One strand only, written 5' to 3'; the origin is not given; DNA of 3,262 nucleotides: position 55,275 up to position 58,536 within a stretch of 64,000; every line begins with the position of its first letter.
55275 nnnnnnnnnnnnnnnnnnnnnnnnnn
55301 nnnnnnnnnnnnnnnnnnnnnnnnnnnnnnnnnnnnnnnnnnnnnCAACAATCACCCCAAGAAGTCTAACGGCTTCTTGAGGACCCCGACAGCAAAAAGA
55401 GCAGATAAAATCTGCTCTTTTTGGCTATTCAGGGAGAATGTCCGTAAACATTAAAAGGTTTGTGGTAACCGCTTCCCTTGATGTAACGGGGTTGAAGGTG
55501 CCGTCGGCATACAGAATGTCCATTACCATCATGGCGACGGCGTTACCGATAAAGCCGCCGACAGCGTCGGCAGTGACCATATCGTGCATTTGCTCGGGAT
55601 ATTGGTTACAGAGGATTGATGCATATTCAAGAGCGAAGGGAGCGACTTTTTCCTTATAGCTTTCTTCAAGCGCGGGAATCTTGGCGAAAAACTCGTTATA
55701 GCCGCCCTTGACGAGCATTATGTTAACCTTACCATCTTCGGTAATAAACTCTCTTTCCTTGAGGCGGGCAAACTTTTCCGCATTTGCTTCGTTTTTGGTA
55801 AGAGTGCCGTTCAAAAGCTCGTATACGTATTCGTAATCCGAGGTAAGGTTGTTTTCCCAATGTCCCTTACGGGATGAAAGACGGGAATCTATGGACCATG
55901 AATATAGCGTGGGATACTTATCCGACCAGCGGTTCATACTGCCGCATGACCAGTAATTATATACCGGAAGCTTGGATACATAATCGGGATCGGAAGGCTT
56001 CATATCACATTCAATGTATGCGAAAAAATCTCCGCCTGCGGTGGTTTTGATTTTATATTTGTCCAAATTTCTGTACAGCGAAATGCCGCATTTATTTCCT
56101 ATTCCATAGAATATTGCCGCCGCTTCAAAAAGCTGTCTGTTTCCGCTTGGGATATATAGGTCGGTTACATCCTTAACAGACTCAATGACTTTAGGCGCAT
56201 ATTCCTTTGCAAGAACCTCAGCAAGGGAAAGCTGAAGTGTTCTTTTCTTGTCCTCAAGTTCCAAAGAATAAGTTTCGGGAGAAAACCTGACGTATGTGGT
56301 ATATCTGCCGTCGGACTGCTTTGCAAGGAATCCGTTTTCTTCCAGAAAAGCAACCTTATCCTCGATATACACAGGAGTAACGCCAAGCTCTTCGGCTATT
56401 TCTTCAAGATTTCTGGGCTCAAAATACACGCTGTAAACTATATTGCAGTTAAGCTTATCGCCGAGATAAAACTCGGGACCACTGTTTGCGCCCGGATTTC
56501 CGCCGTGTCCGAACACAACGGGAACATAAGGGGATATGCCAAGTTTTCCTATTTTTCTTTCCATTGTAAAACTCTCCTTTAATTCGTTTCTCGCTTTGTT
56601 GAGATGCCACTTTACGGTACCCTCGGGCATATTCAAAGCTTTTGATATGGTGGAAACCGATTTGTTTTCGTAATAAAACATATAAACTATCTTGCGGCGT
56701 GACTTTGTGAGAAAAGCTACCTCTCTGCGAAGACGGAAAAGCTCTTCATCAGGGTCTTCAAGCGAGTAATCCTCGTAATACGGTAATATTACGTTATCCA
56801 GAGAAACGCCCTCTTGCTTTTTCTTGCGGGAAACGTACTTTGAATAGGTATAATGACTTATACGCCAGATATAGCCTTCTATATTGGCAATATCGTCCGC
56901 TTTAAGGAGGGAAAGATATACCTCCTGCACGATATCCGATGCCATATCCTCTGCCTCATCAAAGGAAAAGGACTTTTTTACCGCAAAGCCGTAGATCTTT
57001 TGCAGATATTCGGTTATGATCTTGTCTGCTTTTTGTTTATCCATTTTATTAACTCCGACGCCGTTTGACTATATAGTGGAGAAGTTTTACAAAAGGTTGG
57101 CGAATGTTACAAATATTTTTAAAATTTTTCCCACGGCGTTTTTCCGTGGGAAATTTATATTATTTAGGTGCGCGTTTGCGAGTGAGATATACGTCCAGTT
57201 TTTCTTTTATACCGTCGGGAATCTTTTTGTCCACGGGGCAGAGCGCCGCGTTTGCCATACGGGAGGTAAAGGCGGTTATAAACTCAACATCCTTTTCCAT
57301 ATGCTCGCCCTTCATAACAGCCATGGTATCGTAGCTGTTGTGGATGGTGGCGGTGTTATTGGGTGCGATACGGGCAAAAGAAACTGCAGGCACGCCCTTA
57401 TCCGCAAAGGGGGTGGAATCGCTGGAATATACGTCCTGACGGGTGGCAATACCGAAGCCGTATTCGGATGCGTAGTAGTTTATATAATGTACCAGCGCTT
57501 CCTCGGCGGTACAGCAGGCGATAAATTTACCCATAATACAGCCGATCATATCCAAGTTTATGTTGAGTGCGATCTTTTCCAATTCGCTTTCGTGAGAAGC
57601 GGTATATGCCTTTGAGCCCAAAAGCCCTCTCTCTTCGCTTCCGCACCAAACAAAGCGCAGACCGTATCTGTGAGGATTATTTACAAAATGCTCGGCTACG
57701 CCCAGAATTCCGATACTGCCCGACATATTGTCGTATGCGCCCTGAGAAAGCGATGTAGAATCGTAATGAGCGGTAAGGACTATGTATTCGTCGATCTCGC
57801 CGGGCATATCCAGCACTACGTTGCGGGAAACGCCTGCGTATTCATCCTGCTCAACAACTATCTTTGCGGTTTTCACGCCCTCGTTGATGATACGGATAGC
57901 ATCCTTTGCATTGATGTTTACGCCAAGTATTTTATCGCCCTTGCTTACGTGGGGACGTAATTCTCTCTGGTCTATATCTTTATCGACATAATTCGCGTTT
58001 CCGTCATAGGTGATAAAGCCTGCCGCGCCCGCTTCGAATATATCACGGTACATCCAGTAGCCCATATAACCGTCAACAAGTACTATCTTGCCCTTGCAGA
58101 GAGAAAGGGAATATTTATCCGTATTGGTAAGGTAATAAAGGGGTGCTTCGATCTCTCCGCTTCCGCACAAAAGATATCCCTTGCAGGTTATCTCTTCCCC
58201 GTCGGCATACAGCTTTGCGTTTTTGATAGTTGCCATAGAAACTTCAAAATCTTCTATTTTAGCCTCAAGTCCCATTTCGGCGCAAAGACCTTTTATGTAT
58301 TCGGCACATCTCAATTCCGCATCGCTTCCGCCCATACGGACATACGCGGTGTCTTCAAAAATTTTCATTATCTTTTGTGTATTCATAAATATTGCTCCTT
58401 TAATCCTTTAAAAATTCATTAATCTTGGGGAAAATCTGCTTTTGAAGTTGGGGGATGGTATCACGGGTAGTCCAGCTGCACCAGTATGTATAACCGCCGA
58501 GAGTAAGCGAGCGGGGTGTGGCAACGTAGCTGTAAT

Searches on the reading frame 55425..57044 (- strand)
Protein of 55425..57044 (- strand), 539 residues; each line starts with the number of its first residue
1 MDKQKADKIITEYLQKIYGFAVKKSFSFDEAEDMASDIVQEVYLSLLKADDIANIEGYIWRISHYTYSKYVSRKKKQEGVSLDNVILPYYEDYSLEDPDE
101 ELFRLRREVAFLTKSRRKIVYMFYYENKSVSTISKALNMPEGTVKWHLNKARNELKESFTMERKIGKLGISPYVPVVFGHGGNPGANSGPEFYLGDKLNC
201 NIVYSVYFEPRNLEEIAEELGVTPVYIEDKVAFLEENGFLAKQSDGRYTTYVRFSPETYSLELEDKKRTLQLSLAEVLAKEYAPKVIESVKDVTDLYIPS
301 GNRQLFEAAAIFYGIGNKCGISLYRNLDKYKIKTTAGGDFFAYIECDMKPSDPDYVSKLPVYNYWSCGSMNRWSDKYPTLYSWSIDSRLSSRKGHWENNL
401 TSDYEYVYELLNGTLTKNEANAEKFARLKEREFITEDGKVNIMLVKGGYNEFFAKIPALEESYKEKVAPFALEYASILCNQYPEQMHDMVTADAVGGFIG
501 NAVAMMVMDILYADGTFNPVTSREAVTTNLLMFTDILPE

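Call 60: search_protein_families(library=pfam, proteins=[window:55425-57044:-], max_evalue=0.0001)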
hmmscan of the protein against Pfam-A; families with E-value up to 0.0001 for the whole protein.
window:55425-57044:- (539 aa): 3 families
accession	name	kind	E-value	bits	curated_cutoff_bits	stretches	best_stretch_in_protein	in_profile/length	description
PF04545.22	Sigma70_r4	-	5.6e-12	45.4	24.1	1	112-157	5-50/50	Sigma-70, region 4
PF08281.18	Sigma70_r4_2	-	7.9e-10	38.7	25.7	1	104-155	3-54/54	Sigma-70, region 4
PF01022.26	HTH_5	-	1.8e-06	28.1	22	0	114-150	2-38/47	Bacterial regulatory protein, arsR family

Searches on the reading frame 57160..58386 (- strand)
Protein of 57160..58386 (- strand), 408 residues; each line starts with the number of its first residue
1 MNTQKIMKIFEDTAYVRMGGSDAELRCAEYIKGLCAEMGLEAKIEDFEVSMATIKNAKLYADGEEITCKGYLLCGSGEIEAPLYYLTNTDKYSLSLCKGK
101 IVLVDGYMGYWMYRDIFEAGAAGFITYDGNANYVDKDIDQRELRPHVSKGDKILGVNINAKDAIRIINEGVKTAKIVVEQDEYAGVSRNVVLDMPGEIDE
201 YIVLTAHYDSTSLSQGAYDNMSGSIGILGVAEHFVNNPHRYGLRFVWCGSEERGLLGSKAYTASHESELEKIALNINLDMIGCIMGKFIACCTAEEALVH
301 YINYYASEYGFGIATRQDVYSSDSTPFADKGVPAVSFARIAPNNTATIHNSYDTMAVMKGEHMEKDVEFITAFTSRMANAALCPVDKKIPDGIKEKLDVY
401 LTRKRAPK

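Call 60: search_protein_families(library=pfam, proteins=[window:57160-58386:-], max_evalue=0.0001)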
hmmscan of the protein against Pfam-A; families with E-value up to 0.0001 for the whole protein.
window:57160-58386:- (408 aa): 2 families
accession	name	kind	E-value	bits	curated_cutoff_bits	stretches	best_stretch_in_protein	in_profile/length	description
PF04389.22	Peptidase_M28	-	5.5e-32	111.5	21.3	1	189-363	1-182/193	Peptidase family M28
PF16254.10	DUF4910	-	4e-08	32.8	26.6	1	194-373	63-240/247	Domain of unknown function (DUF4910)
